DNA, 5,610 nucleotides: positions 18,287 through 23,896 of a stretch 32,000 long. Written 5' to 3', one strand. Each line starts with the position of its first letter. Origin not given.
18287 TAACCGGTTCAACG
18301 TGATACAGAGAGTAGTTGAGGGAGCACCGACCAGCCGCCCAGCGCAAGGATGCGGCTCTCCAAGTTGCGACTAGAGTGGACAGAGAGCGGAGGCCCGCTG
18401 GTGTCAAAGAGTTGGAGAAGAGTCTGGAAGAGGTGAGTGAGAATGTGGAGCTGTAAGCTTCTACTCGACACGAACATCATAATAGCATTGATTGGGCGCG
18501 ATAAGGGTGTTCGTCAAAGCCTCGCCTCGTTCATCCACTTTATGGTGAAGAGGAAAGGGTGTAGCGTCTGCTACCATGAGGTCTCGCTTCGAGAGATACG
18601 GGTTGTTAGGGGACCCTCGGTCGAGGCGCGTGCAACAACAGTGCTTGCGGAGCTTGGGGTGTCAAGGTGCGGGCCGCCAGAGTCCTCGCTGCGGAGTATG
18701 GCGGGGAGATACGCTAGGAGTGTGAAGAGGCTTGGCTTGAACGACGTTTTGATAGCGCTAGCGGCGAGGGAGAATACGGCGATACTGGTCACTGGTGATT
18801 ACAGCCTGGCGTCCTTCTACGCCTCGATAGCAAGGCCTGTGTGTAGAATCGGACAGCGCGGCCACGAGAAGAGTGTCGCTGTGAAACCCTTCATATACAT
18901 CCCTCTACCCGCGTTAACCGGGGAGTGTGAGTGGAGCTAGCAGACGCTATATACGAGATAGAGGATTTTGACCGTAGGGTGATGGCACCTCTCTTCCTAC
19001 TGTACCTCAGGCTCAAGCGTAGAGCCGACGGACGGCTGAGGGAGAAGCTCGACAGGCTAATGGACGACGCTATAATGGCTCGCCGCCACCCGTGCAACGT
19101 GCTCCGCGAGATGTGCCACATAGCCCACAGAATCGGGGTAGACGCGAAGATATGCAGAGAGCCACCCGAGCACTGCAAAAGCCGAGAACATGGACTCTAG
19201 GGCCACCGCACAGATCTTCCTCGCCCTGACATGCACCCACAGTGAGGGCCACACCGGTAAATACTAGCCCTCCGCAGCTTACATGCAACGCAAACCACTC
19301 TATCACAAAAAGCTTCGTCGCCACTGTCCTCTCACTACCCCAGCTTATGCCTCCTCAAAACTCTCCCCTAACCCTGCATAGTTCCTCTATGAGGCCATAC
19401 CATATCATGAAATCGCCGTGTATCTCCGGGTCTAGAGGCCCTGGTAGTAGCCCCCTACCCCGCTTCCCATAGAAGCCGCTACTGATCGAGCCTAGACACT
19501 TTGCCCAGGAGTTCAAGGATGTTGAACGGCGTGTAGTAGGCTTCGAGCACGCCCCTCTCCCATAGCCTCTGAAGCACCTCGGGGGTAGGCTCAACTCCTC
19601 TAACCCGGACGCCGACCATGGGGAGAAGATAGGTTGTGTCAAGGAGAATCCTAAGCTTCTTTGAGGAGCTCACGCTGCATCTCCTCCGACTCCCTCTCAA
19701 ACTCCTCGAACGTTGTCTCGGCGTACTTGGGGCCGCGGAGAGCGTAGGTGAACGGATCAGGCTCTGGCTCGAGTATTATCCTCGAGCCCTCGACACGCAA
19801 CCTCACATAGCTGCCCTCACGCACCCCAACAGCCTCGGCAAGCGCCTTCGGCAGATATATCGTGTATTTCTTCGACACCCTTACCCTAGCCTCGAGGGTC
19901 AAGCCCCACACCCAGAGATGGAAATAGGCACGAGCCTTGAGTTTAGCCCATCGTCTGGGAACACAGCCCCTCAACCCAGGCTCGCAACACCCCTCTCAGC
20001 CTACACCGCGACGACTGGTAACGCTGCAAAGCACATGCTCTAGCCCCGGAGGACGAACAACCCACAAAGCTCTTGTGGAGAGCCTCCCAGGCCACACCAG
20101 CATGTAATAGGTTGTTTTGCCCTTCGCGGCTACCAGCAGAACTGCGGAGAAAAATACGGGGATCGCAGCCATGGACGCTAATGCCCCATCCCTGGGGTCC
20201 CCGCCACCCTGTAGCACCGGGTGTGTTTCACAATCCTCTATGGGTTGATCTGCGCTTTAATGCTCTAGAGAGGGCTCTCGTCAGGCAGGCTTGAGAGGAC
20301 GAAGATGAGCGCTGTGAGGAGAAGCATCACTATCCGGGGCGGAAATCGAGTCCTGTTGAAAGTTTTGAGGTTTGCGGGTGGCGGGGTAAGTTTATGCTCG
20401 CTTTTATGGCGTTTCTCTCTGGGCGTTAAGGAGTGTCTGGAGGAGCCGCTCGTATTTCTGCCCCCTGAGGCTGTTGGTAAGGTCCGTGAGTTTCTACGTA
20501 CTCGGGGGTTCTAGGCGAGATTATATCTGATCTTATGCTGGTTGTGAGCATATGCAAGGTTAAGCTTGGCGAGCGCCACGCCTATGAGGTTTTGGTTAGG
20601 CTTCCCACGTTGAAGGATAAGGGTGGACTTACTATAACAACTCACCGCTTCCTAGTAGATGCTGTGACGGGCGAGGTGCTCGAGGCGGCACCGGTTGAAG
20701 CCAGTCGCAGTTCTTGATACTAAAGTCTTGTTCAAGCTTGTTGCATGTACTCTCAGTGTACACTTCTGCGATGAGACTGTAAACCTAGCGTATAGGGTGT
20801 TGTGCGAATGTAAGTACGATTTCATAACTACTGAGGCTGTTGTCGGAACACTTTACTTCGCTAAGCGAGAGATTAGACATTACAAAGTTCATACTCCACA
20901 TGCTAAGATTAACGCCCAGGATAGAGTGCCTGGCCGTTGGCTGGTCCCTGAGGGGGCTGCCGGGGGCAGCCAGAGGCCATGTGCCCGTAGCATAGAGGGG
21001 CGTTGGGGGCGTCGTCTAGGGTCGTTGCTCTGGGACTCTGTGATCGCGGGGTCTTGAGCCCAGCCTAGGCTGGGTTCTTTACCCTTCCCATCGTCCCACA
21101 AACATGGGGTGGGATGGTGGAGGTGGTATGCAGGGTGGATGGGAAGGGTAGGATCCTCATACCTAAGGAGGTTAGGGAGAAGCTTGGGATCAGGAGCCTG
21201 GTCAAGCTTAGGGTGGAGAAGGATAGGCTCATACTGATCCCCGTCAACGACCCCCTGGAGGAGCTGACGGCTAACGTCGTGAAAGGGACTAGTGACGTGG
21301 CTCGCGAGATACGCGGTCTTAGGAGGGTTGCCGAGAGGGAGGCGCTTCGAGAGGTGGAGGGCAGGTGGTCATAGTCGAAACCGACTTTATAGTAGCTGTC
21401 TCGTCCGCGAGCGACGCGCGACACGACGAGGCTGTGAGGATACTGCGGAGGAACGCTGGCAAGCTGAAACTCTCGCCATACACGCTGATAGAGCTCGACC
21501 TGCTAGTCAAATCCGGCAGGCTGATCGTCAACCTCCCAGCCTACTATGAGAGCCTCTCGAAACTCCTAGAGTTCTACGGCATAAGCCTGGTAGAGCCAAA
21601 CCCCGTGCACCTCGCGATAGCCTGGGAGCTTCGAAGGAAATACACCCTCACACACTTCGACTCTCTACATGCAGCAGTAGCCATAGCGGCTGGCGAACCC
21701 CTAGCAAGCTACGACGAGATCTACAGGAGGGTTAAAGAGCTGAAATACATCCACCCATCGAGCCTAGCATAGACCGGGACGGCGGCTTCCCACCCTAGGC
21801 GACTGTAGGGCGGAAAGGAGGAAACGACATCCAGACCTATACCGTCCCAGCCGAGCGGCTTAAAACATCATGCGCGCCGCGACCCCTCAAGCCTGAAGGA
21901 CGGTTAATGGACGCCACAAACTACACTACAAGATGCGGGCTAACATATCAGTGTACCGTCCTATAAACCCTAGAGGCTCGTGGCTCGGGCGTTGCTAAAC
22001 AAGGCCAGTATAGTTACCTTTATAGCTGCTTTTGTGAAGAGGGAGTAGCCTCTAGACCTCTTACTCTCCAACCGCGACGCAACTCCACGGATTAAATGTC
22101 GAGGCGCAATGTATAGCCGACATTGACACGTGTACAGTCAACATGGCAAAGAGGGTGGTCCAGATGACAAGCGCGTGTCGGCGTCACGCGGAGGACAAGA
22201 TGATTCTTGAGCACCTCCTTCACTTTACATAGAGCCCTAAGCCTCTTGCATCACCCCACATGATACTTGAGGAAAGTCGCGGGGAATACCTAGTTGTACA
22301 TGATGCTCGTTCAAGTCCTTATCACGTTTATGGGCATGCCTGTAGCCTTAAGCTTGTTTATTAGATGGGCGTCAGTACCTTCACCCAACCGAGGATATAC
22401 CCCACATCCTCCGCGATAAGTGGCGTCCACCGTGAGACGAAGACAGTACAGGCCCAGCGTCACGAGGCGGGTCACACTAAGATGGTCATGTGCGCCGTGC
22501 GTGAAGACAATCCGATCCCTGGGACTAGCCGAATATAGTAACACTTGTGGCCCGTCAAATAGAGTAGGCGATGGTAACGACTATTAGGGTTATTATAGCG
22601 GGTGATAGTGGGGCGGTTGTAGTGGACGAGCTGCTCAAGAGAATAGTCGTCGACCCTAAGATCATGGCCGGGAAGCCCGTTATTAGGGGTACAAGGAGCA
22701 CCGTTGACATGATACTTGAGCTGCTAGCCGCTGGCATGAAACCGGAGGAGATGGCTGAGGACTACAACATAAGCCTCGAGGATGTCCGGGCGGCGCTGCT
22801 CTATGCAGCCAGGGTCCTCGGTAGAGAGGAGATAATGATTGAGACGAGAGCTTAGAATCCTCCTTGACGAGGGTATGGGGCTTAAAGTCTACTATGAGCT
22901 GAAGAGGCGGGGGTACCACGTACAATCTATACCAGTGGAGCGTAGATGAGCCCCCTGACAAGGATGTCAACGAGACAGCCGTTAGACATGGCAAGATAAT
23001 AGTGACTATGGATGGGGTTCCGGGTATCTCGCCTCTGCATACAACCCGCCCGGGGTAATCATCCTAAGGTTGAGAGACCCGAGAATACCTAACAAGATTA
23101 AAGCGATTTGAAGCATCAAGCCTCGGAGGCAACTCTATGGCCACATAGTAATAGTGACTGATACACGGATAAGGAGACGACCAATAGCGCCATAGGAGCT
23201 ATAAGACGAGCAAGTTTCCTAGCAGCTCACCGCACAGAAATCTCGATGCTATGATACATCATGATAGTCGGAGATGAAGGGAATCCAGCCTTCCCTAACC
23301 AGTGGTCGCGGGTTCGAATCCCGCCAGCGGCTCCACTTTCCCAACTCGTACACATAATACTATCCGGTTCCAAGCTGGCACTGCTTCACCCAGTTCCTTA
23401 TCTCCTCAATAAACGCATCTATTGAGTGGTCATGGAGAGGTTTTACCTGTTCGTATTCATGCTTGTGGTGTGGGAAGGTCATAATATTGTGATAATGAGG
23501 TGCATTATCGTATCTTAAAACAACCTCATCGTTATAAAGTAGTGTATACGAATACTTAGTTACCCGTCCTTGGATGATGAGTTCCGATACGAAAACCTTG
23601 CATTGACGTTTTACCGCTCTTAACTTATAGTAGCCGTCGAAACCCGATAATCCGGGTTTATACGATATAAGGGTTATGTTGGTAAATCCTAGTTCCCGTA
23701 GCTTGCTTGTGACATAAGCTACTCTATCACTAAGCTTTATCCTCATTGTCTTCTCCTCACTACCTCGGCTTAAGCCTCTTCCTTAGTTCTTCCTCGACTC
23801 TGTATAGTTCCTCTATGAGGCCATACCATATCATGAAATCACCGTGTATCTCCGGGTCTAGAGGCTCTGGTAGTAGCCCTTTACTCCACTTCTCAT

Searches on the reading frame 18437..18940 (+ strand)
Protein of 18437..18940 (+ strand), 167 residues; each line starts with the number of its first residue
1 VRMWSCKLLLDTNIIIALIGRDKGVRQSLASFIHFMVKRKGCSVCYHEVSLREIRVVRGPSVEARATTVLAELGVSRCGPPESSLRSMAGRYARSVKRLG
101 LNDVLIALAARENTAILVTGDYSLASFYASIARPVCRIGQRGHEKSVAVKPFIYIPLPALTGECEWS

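Call 5: search_protein_families(library=pfam, proteins=[window:18437-18940:+], max_evalue=0.01)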
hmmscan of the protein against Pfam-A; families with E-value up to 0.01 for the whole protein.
window:18437-18940:+ (167 aa): 2 families
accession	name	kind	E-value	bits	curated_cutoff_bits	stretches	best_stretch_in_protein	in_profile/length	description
PF01850.27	PIN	-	7.9e-06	26.9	23.6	1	9-125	2-115/120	PIN domain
PF13470.12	PIN_3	-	0.004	18.4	27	0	7-122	1-114/115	PIN domain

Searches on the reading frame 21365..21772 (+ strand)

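Call 84: search_protein_families(library=pfam, proteins=[window:21365-21772:+], max_evalue=0.001)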
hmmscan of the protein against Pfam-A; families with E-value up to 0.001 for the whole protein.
window:21365-21772:+ (135 aa): 1 family
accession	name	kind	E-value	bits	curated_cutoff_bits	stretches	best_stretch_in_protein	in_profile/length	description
PF01850.27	PIN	-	2.3e-13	51.2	23.6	1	2-125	1-119/120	PIN domain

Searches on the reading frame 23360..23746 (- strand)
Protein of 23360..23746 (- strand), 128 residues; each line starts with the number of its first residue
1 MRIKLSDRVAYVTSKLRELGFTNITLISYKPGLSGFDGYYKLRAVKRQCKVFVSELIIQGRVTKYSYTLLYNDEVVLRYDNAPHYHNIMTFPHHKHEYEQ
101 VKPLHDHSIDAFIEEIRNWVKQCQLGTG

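Call 84: search_protein_families(library=pfam, proteins=[window:23360-23746:-], max_evalue=0.001)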
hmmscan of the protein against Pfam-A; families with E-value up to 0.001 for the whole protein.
window:23360-23746:- (128 aa): 1 family
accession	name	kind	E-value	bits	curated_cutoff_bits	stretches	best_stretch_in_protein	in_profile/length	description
PF20126.4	TumE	-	7.6e-15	55.1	23.4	1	50-118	8-78/81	Toxin TumE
